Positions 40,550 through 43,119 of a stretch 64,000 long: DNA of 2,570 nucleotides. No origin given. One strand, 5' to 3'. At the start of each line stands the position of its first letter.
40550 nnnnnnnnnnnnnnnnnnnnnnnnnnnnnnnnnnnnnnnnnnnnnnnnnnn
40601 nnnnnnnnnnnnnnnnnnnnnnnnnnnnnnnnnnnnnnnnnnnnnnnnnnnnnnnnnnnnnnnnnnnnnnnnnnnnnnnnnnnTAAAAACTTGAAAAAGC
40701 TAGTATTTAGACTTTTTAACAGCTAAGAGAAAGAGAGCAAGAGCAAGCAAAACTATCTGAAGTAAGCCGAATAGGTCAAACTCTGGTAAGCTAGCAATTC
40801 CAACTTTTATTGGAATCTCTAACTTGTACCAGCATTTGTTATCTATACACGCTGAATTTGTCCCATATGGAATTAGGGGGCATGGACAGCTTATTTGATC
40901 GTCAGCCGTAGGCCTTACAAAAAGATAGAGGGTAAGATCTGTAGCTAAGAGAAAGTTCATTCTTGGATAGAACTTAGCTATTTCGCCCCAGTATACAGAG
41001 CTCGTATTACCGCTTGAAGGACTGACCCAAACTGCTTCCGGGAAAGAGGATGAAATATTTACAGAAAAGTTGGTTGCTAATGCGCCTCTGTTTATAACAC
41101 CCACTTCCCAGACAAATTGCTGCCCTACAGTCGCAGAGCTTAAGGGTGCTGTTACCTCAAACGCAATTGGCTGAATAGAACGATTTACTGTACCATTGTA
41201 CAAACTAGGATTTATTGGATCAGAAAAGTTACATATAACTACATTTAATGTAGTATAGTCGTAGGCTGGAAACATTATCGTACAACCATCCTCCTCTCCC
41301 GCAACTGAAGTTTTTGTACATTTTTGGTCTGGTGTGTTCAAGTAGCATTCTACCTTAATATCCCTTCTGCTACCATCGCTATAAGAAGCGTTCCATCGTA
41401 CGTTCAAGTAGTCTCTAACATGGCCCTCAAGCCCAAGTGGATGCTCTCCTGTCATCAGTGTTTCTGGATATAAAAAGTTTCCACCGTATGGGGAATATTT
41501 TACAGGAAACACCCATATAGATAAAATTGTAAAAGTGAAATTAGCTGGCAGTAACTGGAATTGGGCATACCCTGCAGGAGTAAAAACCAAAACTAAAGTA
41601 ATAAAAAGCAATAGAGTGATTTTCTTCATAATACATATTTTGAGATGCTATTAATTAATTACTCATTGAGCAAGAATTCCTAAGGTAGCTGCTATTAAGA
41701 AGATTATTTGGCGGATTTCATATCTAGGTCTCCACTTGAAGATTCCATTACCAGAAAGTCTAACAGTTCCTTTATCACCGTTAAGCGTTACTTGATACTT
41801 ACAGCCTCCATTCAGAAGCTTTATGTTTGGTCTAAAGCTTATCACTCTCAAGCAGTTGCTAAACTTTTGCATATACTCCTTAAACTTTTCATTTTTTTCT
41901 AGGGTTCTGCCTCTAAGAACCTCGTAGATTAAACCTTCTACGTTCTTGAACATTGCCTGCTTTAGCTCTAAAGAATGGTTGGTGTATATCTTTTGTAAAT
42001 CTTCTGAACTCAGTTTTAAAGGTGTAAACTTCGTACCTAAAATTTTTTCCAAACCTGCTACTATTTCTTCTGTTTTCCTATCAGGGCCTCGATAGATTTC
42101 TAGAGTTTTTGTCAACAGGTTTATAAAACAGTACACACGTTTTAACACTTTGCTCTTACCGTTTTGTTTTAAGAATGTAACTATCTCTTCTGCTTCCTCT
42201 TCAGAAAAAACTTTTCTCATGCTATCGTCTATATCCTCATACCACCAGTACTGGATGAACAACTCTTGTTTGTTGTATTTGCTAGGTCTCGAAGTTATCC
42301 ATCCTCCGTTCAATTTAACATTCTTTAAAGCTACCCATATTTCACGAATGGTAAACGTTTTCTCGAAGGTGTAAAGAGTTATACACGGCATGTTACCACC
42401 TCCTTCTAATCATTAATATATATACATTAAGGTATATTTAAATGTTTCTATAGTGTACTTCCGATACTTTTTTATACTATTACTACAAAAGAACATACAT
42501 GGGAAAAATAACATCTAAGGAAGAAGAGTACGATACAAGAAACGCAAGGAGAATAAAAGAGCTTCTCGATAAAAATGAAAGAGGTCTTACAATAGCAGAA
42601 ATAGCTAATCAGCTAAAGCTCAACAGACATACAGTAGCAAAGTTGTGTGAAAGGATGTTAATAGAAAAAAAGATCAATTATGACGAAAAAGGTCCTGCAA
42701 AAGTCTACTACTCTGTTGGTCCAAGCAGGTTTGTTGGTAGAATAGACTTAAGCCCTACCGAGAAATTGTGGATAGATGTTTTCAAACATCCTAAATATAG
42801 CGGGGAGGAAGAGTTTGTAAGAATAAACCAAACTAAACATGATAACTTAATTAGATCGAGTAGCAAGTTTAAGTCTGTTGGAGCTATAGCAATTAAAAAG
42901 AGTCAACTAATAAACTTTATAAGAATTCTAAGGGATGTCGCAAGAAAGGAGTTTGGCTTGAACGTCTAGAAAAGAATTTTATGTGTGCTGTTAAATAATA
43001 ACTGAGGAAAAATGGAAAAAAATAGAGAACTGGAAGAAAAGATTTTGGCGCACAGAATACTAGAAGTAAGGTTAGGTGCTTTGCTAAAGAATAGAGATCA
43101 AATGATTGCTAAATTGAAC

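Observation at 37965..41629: YfhO-like GT-C membrane protein + GT2 + PEF-CTERM-type surface glycoprotein: a possible self-contained surface-protein glycosylation and sorting module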

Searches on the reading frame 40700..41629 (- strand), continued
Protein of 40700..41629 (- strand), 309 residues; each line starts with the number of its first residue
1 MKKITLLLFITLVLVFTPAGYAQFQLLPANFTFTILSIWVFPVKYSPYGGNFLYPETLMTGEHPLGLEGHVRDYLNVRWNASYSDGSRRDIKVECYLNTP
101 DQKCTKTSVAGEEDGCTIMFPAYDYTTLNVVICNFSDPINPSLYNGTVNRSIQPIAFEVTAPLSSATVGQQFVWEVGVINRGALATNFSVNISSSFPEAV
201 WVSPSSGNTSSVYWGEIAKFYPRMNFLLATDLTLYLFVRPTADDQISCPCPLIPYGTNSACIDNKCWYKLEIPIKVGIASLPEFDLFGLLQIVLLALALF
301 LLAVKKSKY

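Call 80: find_encoding_contigs(protein=P0135, flank=8000, max_places=1)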
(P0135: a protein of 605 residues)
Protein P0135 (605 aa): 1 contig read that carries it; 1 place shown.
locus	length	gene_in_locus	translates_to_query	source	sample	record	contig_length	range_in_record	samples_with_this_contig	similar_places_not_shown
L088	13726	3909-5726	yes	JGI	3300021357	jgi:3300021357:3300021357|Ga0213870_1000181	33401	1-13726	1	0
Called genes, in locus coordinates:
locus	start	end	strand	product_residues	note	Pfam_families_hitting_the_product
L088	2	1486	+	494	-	?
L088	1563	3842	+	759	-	-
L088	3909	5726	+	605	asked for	-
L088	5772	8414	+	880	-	-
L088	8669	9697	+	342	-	PF14528:LAGLIDADG_3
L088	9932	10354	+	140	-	-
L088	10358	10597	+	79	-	-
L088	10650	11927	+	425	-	PF00009:GTP_EFTU, PF01926:MMR_HSR1 (faint), PF03144:GTP_EFTU_D2, PF03143:GTP_EFTU_D3, PF22594:GTP-eEF1A_C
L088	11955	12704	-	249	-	-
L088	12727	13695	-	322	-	-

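Call 81: find_encoding_contigs(protein=P0287, flank=8000, max_places=1)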
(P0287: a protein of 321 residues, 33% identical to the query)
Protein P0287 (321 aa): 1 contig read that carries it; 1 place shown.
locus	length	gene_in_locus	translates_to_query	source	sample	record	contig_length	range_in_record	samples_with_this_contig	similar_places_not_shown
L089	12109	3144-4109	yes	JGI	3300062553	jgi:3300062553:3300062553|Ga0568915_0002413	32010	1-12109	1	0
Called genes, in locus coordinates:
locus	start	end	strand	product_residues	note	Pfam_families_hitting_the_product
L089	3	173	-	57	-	?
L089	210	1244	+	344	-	PF06819:Arc_PepC (weak)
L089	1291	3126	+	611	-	PF10633:NPCBM_assoc (weak)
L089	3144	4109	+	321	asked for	-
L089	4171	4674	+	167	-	PF13240:Zn_Ribbon_1 (weak), PF13248:Zn_ribbon_3 (weak)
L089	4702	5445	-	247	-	-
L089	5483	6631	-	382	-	PF03952:Enolase_N, PF00113:Enolase_C, PF13378:MR_MLE_C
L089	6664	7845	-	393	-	PF01676:Metalloenzyme, PF10143:PhosphMutase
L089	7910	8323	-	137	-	-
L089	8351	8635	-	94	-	-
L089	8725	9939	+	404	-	-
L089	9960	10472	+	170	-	-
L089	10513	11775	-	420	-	PF00753:Lactamase_B, PF16661:Lactamase_B_6, PF23023:Anti-Pycsar_Apyc1, PF12706:Lactamase_B_2, PF10996:Beta-Casp, PF07521:RMMBL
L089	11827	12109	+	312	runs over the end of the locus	PF26233:NicX, PF02073:Peptidase_M29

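Call 82: find_encoding_contigs(protein=P0159, flank=8000, max_places=1)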
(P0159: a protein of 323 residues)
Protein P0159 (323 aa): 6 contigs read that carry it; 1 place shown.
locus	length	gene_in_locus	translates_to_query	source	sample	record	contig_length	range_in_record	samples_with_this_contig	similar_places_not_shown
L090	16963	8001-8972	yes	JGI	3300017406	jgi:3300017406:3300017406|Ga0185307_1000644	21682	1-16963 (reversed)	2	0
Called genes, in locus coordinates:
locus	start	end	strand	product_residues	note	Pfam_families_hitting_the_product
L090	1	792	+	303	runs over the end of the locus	PF13691:Lactamase_B_4 (weak), PF23023:Anti-Pycsar_Apyc1, PF00753:Lactamase_B, PF12706:Lactamase_B_2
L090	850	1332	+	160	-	-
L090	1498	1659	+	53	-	PF07754:Ribosomal_aS21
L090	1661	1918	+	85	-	PF00736:EF1_GNE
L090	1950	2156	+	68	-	-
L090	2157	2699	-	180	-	PF04919:DUF655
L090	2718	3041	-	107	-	PF03874:RNA_pol_Rpb4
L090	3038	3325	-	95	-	PF01157:Ribosomal_L21e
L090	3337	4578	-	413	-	PF22023:Pus10_THUMP_arc, PF21238:Pus10_C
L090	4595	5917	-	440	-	PF02881:SRP54_N, PF00448:SRP54, PF13401:AAA_22 (weak), PF01656:CbiA (weak), PF02978:SRP_SPB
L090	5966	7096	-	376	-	PF02881:SRP54_N, PF00448:SRP54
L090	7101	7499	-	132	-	PF02996:Prefoldin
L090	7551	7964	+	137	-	-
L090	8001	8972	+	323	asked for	-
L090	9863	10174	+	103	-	-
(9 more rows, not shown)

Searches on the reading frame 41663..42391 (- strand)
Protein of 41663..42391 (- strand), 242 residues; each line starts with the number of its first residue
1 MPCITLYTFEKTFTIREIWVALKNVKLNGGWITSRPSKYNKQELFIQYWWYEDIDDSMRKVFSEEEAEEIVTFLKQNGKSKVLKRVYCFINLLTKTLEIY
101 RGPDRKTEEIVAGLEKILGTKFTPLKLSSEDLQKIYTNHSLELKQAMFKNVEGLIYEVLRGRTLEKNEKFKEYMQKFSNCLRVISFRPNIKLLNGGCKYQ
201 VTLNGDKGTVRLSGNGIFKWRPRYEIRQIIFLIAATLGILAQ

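Call 3: search_protein_families(library=pfam, proteins=[window:41663-42391:-], max_evalue=0.1)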
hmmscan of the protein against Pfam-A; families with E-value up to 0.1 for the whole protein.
window:41663-42391:- (242 aa): 1 family
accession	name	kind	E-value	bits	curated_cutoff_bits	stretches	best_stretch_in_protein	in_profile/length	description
PF22080.2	Dark_CARD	-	0.04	14.9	25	0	44-83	9-45/82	Dark, CARD domain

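Call 4: search_protein_families(library=ncbifam, proteins=[window:41663-42391:-], max_evalue=1)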
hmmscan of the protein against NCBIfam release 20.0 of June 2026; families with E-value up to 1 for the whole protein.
window:41663-42391:- (242 aa): 1 family
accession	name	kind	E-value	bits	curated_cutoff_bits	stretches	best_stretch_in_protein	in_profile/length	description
NF051477.1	YmfI_phage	equivalog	0.047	14.2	140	0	159-196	10-47/89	YmfI family phage protein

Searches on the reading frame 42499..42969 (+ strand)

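Call 3: search_protein_families(library=pfam, proteins=[window:42499-42969:+], max_evalue=0.1)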
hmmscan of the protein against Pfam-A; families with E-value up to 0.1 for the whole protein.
window:42499-42969:+ (156 aa): 13 families
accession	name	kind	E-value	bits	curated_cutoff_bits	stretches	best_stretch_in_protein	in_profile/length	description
PF21212.3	Dimerisation2-like_dom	-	0.0053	17.5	27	1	18-54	24-60/72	Dimerisation2-like domain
PF13412.12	HTH_24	-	0.013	15.5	21.9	1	15-53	4-41/48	Winged helix-turn-helix DNA-binding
PF08279.18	HTH_11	-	0.016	15.5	25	1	17-48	3-34/55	HTH domain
PF15978.11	TnsD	-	0.016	14.7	32.4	1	17-119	189-274/355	Tn7-like transposition protein D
PF12802.13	MarR_2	-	0.017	15.7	27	1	23-53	14-44/61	MarR family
PF14493.12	HTH_40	-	0.025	15.3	27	1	27-63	10-47/89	Helix-turn-helix domain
PF12728.13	HTH_17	-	0.029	15.1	27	0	30-52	2-24/51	Helix-turn-helix domain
PF13384.12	HTH_23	-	0.048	13.9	24.6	1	22-48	10-36/50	Homeodomain-like domain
PF06056.18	Terminase_5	-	0.062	13.7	20.3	0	29-52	13-36/58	Putative ATPase subunit of terminase (gpP-like)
PF24033.1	DUF7342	-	0.062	13.7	31.6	1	18-72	6-60/150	Family of unknown function (DUF7342)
PF12844.13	HTH_19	-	0.067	13.5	30.2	0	17-46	2-29/64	Helix-turn-helix domain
PF03998.19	Utp11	-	0.085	13.2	25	0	7-64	176-228/242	Utp11 protein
PF09339.16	HTH_IclR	-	0.093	13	22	0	21-51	10-40/52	IclR helix-turn-helix domain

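Call 4: search_protein_families(library=ncbifam, proteins=[window:42499-42969:+], max_evalue=1)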
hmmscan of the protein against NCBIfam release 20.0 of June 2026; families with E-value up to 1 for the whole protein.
window:42499-42969:+ (156 aa): 5 families
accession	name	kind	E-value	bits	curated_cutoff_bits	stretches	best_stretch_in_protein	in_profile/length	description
NF053606.1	Sta1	subfamily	0.011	15.9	80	1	19-73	26-83/100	Sta1 family transcriptional regulator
NF033546.1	transpos_IS21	equivalog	0.013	15.1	160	1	24-53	3-32/294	IS21 family transposase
NF040939.2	trans_reg_lrs14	equivalog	0.026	14.5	90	1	23-82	30-95/103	Lrs14 family HTH-type transcriptional regulator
TIGR01764.1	excise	domain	0.048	14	28.8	1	30-51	2-23/49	excisionase family DNA-binding protein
NF002620.0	PRK02277.1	subfamily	0.063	12.9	115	1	23-58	12-47/201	orotate phosphoribosyltransferase-like protein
